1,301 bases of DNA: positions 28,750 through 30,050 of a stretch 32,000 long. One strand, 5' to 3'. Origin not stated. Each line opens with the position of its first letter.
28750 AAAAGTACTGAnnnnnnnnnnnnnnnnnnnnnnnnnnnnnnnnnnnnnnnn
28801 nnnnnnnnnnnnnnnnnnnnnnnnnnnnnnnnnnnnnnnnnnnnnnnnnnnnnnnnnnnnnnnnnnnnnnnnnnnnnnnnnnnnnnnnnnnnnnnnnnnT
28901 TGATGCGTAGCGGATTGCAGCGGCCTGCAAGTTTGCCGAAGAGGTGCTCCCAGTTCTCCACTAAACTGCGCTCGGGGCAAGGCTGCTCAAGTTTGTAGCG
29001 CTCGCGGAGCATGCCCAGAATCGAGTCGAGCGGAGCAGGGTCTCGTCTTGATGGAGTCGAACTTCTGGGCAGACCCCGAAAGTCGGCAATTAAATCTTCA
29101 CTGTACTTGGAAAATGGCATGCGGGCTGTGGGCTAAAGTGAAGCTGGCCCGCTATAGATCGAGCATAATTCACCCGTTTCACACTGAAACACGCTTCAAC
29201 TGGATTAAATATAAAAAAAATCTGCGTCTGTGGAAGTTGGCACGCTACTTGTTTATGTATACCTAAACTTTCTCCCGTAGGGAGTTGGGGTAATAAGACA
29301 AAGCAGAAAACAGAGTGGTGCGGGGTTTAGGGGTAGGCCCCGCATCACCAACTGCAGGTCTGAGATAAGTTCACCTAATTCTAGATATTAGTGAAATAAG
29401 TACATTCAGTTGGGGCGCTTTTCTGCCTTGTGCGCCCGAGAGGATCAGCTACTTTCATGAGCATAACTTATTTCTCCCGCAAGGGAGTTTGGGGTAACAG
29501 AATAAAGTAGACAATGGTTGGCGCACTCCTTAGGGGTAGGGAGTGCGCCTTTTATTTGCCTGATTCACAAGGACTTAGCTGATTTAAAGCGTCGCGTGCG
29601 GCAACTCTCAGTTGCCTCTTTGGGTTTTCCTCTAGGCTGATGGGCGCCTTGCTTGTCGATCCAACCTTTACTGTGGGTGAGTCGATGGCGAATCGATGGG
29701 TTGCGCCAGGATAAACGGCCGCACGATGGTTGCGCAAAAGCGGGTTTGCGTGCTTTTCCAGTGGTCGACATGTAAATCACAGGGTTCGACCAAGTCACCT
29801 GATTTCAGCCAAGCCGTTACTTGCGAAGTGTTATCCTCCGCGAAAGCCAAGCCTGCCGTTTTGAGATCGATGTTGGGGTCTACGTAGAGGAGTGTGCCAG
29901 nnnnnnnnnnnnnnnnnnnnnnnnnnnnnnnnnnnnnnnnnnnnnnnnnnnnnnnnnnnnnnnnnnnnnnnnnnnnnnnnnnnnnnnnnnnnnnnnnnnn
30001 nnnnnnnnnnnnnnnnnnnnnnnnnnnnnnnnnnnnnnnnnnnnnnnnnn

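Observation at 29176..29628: Tandem two-module structured RNA with a conserved G-rich loop, compensatory stems and a sigma-54-type promoter, in the largest intergenic gap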

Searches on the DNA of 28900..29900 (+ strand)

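Call 4: search_rna_families(source=window, start=28900, end=29900, threshold=evalue, max_evalue=10, show_alignments=3)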
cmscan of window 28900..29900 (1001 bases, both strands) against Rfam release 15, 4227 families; matches with E-value up to 10: 8.
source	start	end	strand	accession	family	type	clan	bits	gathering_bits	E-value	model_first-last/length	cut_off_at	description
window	29012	29071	+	RF04283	mir-3135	Gene; miRNA;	-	20.5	80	0.65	1-68/68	no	mir-3135 microRNA precursor family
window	29466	29558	+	RF04177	BTnc201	Gene; sRNA;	-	17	105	4.8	1-99/99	no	Bacteroides sRNA BTnc201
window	29457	29560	+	RF02538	TarB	Gene; sRNA;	-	16.8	80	2.7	1-79/79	no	Vibrio ToxT activated RNA TarB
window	29539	29624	+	RF02126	GHRLOS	Gene; lncRNA;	-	16.3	48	0.23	1-70/70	no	Ghrelin opposite strand RNA conserved region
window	29274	29357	-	RF02959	DUF3085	Cis-reg;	-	15.2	40.6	8.2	1-76/76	no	DUF3085 RNA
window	29471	29487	-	RF01370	CRISPR-DR57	Gene; CRISPR;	-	14.3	39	7.9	8-24/37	no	CRISPR RNA direct repeat element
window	29816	29851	+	RF01962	RMST_1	Gene; lncRNA;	-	11.8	40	7.5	26-61/61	no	Rhabdomyosarcoma 2 associated transcript conserved region 1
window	29273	29347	-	RF01876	MIAT_exon5_2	Gene; lncRNA;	-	11.6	75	9.1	1-83/83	no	Myocardial infarction associated transcript exon 5 conserved region 2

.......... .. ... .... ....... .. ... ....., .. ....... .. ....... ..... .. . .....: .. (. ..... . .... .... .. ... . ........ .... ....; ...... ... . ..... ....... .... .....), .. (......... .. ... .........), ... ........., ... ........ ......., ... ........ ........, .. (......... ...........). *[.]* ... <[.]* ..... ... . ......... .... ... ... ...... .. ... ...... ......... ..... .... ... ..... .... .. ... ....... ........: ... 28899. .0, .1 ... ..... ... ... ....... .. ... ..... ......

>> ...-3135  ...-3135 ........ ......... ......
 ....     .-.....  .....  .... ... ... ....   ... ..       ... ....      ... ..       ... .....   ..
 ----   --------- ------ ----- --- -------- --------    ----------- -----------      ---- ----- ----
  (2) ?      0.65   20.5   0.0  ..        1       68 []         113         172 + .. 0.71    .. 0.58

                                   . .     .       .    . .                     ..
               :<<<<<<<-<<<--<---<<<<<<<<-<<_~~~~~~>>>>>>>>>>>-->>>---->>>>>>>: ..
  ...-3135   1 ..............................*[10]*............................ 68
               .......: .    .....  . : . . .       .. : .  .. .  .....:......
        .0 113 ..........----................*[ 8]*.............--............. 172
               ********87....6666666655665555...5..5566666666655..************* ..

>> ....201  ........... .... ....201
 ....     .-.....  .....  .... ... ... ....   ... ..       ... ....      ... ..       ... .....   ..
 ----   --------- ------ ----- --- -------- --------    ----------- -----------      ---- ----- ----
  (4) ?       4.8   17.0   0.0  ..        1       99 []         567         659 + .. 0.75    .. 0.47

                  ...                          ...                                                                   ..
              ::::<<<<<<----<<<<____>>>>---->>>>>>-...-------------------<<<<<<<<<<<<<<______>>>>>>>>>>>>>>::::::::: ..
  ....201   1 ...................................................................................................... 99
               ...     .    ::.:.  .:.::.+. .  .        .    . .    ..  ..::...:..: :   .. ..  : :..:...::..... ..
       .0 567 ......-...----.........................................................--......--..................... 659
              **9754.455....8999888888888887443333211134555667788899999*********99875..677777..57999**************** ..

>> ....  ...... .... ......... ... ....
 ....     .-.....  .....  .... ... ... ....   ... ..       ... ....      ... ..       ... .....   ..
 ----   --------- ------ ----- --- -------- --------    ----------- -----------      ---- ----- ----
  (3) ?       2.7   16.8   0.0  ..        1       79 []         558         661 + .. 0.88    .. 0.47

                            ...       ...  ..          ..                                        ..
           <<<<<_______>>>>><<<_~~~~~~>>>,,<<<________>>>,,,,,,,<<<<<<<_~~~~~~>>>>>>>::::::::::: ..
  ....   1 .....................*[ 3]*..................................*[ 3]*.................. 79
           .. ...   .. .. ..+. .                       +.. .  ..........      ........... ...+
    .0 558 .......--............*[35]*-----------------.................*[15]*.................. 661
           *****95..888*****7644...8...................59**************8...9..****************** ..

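Call 31: build_rna_model(alignment_id=A2, structure=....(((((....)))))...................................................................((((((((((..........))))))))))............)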
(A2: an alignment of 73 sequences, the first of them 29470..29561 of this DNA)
Model R1 built from alignment A2 (73 sequences, 127 columns); structure: as given.
model positions 92; base pairs 15; branch points 1; effective number of sequences 1.62; information 0.62 bits per position. Calibrated on 0.2 Mb of random sequence (short: E-values are rough).
structure used (alignment columns):
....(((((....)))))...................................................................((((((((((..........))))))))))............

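Call 32: search_with_rna_model(model_id=R1, sources=[window, L001, L002, L007, L008, L009, L010, L011, L013, L014, L015, L016, L017, L018, L019, L020, L021, L022, L023, L024, L025, L027, L028, L029, L030, L032, L034, L035, L036, L037, L038, L040, L041, L042, L043, L044, L045, L046, L047, L048, L049, L050, L051, L052, L053, L054, L055, L056, L057, L058, L059, L060, L061, L062, L063, L064, L066, L067, L068, L069, L070, L071, L072, L073, L074, L075, L076, L077, L012, L026, L031, L033, L039, L065], max_evalue=1, make_alignment=true)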
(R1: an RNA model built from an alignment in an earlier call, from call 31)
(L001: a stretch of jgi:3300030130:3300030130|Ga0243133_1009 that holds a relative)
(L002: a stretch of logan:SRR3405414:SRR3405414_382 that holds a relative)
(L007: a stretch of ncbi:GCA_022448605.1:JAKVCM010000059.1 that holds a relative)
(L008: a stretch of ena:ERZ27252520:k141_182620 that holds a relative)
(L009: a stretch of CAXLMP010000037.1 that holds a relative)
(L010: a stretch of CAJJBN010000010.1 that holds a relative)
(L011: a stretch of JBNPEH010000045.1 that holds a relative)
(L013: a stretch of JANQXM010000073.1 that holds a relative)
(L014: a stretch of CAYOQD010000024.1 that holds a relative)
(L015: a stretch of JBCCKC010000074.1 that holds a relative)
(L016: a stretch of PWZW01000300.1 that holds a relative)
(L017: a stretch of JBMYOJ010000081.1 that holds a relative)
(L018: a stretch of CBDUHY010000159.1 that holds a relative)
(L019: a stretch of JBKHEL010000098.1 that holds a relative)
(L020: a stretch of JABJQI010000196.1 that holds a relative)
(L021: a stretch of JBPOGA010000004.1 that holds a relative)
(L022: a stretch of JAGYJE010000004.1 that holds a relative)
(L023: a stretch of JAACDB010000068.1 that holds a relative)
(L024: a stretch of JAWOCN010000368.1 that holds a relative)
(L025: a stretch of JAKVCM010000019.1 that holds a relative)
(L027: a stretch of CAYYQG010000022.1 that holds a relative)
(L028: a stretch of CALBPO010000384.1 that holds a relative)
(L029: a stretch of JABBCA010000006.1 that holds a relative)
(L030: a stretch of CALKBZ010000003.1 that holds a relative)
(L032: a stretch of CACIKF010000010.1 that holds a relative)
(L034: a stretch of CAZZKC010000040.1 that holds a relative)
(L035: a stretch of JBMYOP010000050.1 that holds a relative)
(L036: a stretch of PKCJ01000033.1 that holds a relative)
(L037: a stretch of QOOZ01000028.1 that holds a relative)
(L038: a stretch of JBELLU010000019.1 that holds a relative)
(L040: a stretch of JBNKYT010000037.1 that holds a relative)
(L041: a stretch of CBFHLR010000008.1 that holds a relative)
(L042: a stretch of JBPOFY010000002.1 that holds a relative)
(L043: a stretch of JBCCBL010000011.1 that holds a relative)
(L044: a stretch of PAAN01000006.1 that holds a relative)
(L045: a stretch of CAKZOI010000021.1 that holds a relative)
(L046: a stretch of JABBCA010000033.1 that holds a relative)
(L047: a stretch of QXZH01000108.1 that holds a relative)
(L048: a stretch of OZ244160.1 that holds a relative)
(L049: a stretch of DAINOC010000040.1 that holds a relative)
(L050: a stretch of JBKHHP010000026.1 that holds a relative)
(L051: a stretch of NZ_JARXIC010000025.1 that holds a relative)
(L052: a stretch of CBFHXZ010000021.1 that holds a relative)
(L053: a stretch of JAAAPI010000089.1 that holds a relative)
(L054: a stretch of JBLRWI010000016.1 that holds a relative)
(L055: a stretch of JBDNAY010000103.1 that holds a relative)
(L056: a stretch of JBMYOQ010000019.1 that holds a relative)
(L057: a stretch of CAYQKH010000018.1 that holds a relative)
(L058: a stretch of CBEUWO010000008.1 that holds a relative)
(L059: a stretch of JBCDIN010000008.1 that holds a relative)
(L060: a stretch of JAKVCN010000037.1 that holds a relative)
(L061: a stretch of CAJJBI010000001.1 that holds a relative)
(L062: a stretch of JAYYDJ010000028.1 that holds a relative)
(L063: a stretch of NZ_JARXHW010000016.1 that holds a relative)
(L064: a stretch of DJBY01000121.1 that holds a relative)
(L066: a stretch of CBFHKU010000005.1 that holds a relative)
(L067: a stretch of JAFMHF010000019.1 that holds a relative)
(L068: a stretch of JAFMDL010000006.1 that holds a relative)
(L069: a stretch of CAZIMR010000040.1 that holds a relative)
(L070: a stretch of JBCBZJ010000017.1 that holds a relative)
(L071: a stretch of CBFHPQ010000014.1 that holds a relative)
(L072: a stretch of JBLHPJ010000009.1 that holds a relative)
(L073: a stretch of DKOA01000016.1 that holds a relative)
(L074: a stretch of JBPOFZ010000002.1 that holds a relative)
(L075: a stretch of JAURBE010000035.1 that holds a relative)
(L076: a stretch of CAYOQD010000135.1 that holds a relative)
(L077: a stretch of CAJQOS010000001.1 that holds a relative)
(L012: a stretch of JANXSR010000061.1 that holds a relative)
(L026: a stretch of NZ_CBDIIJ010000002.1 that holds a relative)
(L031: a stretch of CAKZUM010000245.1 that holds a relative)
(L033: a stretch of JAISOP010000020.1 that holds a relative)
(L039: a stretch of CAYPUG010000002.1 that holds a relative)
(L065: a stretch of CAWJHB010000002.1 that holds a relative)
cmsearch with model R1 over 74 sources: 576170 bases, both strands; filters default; matches with E-value up to 1: 169.
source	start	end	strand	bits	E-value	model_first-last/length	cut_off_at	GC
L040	2112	2203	-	113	8.1e-26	1-92/92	no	0.46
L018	3826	3917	+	112.9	8.2e-26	1-92/92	no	0.47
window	29470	29561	+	112.9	8.3e-26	1-92/92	no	0.49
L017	1020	1111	-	112.8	8.9e-26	1-92/92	no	0.5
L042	4489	4580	-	112.5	1e-25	1-92/92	no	0.46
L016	5175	5266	-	112.4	1.1e-25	1-92/92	no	0.5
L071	6656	6747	+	112.3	1.2e-25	1-92/92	no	0.46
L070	4107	4198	+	112.1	1.4e-25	1-92/92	no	0.49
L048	7534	7625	-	112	1.4e-25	1-92/92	no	0.49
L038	6156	6247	+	111.2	2.3e-25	1-92/92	no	0.51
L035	5680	5771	-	111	2.6e-25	1-92/92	no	0.5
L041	5717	5808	-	110.7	3.2e-25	1-92/92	no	0.51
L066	1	92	+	110.4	3.7e-25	1-92/92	no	0.5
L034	1904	1995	+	109.8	5.2e-25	1-92/92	no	0.47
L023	1523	1614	-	109.8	5.3e-25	1-92/92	no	0.51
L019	3684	3774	+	109.2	7.6e-25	1-92/92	no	0.51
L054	6641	6731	-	109.1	7.9e-25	1-92/92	no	0.48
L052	6544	6635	+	108.2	1.4e-24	1-92/92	no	0.51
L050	5362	5454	-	108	1.5e-24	1-92/92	no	0.47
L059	5001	5091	-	107.3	2.3e-24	1-92/92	no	0.49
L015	3801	3891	+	106.7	3.3e-24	1-92/92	no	0.52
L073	4455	4545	-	106.1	4.6e-24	1-92/92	no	0.49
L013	3453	3543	-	105.5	6.8e-24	1-92/92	no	0.46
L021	5475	5566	+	105.2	8.1e-24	1-92/92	no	0.46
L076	289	405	+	104.9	9.4e-24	1-92/92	no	0.46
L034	1725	1815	+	104.9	9.6e-24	1-92/92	no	0.48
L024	2439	2551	-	104.8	1e-23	1-92/92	no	0.49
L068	1156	1271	-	104.3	1.3e-23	1-92/92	no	0.47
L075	6328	6443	+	104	1.6e-23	1-92/92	no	0.47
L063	4100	4210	+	103.7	1.9e-23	1-92/92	no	0.5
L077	2881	2996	+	103.6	2.1e-23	1-92/92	no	0.47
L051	1197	1308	-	103.5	2.2e-23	1-92/92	no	0.48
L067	4215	4329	-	103.4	2.3e-23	1-92/92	no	0.46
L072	2574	2688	-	103.4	2.3e-23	1-92/92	no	0.47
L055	4912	5000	-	103.3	2.5e-23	1-92/92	no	0.47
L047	3089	3209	-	102.9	3.1e-23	1-92/92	no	0.45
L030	4032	4146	+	102.3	4.4e-23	1-92/92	no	0.46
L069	1800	1914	-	102.3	4.4e-23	1-92/92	no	0.47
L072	2908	3024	-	102.1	4.9e-23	1-92/92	no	0.46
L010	1222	1336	-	101.8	5.9e-23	1-92/92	no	0.46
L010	697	811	-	101.8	5.9e-23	1-92/92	no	0.47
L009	3180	3294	+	101.8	6e-23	1-92/92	no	0.46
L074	5267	5356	+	101.8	6e-23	1-92/92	no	0.47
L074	5777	5866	+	101.8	6e-23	1-92/92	no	0.47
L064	6168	6282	-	101.8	6e-23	1-92/92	no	0.47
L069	1223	1337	-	101.5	7e-23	1-92/92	no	0.46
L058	5122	5238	+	101.4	7.4e-23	1-92/92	no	0.48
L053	3936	4048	-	101.3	8e-23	1-92/92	no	0.5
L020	3616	3730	-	101.2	8.6e-23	1-92/92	no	0.46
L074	5521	5610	+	101.2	8.7e-23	1-92/92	no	0.46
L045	6927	7016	+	101.1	8.8e-23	1-92/92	no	0.48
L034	1496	1586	+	101.1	9.1e-23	1-92/92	no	0.46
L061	6978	7101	+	101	9.4e-23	1-92/92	no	0.44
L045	6571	6661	+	100.9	1e-22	1-92/92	no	0.46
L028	3124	3246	+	100.8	1.1e-22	1-92/92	no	0.43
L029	7642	7731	+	100.8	1.1e-22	1-92/92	no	0.48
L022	6494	6606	+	100.8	1.1e-22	1-92/92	no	0.51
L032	3505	3627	-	100.4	1.3e-22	1-92/92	no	0.46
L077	3212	3326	+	100.4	1.4e-22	1-92/92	no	0.46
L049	1326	1413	+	100.3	1.4e-22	1-92/92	no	0.52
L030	3512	3626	+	100.3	1.4e-22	1-92/92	no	0.45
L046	5604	5693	+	100.1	1.6e-22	1-92/92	no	0.49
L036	2954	3074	-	100.1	1.6e-22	1-92/92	no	0.45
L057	901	992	+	99.8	1.9e-22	1-92/92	no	0.46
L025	1507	1629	+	99.7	2.1e-22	1-92/92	no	0.46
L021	5798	5887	+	99.6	2.2e-22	1-92/92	no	0.47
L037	7327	7447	-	99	3.1e-22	1-92/92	no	0.46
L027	3797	3886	-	96.6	1.3e-21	1-92/92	no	0.56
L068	1413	1531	-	95.8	2e-21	1-92/92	no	0.44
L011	3582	3672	-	93.8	6.9e-21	1-92/92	no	0.55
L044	5571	5662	+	93.5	8.1e-21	1-92/92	no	0.36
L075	6067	6185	+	92.4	1.5e-20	1-92/92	no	0.45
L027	3961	4055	-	89.8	7.2e-20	1-92/92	no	0.52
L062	3674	3764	-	83.7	2.6e-18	1-92/92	no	0.4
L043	5542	5633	+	83.2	3.4e-18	1-92/92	no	0.45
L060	1976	2068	-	82.5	5.2e-18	1-92/92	no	0.39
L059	5225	5317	-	81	1.3e-17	1-92/92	no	0.49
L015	3573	3665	+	80.6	1.6e-17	1-92/92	no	0.51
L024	2669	2759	-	79.1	4e-17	1-92/92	no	0.55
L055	5267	5357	-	78.9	4.4e-17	1-92/92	no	0.41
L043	5846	5940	+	78.7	4.9e-17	1-92/92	no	0.48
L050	5579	5671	-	78.4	5.8e-17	1-92/92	no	0.52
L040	2295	2387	-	77.1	1.3e-16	1-92/92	no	0.52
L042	4695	4787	-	77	1.4e-16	1-92/92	no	0.49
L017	1228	1320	-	76.6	1.8e-16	1-92/92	no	0.48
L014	3516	3610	+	76.6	1.8e-16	1-72/92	3'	0.45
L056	7815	7908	-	76.5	1.9e-16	1-92/92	no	0.46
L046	5216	5308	+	75.9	2.6e-16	1-92/92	no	0.51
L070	3898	3990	+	75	4.3e-16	1-92/92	no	0.48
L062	3863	3955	-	74.2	7e-16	1-92/92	no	0.47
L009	2998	3093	+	74.2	7.1e-16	1-92/92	no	0.5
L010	1426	1521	-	73.6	1e-15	1-92/92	no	0.48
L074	5061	5153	+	73.5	1e-15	1-92/92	no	0.48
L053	4177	4268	-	73.4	1.1e-15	1-92/92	no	0.5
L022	6293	6385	+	73.4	1.2e-15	1-92/92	no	0.53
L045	6345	6437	+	73.3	1.2e-15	1-92/92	no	0.49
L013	3659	3751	-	73.1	1.3e-15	1-92/92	no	0.47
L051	1421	1513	-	73.1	1.4e-15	1-92/92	no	0.51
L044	5377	5467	+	73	1.5e-15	1-92/92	no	0.49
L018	3619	3711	+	72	2.5e-15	1-92/92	no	0.54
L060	2163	2253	-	72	2.7e-15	1-92/92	no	0.48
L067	4418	4513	-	70.7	5.5e-15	1-92/92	no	0.5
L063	3894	3986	+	70.7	5.7e-15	1-92/92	no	0.49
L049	1131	1222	+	68.3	2.3e-14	1-92/92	no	0.52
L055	5616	5708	-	68.1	2.7e-14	1-92/92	no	0.53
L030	3337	3424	+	66.8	5.6e-14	1-92/92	no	0.47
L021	5149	5242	+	65.2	1.4e-13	1-92/92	no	0.46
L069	2005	2099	-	64.6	2.1e-13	1-92/92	no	0.43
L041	5091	5186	-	63.9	3.1e-13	1-92/92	no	0.47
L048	6857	6952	-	63.9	3.1e-13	1-92/92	no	0.47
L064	6371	6465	-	63.5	3.9e-13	1-92/92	no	0.49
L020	3818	3912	-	61.6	1.2e-12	1-92/92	no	0.46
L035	5052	5147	-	61.2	1.5e-12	1-92/92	no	0.47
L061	6773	6865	+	60.9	1.8e-12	1-92/92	no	0.49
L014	3328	3425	+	59.5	4.1e-12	1-92/92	no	0.5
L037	7559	7652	-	58.8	6.2e-12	1-92/92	no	0.48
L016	5910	5999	-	58.6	7.2e-12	1-92/92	no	0.47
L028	2917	3011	+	57.2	1.6e-11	1-92/92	no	0.44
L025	1302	1396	+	56.6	2.4e-11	1-92/92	no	0.44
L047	3322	3415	-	56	3.3e-11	1-92/92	no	0.49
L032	3737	3831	-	54.2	9.5e-11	1-92/92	no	0.45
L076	118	163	+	53.8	1.2e-10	35-80/92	no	0.52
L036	3183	3276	-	49.2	1.8e-09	1-92/92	no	0.5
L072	3114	3214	-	41.8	1.5e-07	1-92/92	no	0.47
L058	4938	5032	+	40.2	3.8e-07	1-92/92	no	0.45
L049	1360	1450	-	33.3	2.2e-05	1-92/92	no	0.48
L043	5580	5691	-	27.7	0.00061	1-92/92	no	0.46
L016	5150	5228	+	26.6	0.0011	1-92/92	no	0.53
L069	1769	1853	+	26.3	0.0014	1-92/92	no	0.49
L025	1576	1686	-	26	0.0017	1-92/92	no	0.46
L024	2636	2722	+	24.3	0.0045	1-92/92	no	0.51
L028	3193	3273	-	24.2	0.0048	1-92/92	no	0.43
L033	3536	3643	-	23.7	0.0065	1-92/92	no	0.54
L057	939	1057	-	23.4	0.0074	1-92/92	no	0.43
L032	3451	3558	+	23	0.0097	1-92/92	no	0.46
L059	4925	5054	+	22.4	0.014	1-92/92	no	0.49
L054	6604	6694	+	21.8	0.019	1-92/92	no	0.46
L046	5640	5729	-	21.5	0.023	1-92/92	no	0.48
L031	4978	5036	-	21.5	0.023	1-92/92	no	0.46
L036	2917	3007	+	21.2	0.028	1-92/92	no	0.45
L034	1942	2039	-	20.5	0.042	1-92/92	no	0.41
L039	1727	1779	+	20.5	0.043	1-92/92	no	0.57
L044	5414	5494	-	20.3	0.046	1-92/92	no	0.37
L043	5887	5958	-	19.7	0.069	1-92/92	no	0.54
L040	2080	2165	+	18.7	0.12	1-92/92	no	0.42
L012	1486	1563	+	18.4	0.15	1-92/92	no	0.42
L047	3062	3142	+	18.4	0.15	1-92/92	no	0.47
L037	7291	7380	+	18.3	0.15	1-92/92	no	0.47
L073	4426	4508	+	17.9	0.2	1-92/92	no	0.54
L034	1762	1858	-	17.8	0.21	1-92/92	no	0.37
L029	7678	7761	-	17.3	0.28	1-92/92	no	0.45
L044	5621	5659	-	17.1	0.32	42-80/92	no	0.49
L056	7797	7868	+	17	0.34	1-92/92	no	0.46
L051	1158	1250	+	17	0.34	1-92/92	no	0.47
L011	3562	3635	+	16.8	0.38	1-92/92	no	0.59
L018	3864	3950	-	16.5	0.45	1-92/92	no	0.44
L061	7048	7128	-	16.3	0.49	1-92/92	no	0.48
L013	3454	3494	+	16.3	0.51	39-80/92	no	0.51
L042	4490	4530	+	16.3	0.51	39-80/92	no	0.51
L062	3830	3916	+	16.3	0.51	1-92/92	no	0.38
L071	6694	6797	-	16.1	0.58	1-92/92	no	0.4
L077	3273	3358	-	16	0.61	1-92/92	no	0.48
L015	3838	3912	-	15.8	0.67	1-92/92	no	0.52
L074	5100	5186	-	15.7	0.7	1-92/92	no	0.41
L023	1527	1564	+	15.7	0.7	43-80/92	no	0.55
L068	1412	1454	+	15.2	0.97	39-80/92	no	0.47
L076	134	171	-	15.2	0.98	43-80/92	no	0.5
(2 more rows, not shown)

Alignment A3: 150 matches aligned to the model, 182 columns, each read 5' to 3' on its own strand. Consensus structure (alignment columns), stored with it:
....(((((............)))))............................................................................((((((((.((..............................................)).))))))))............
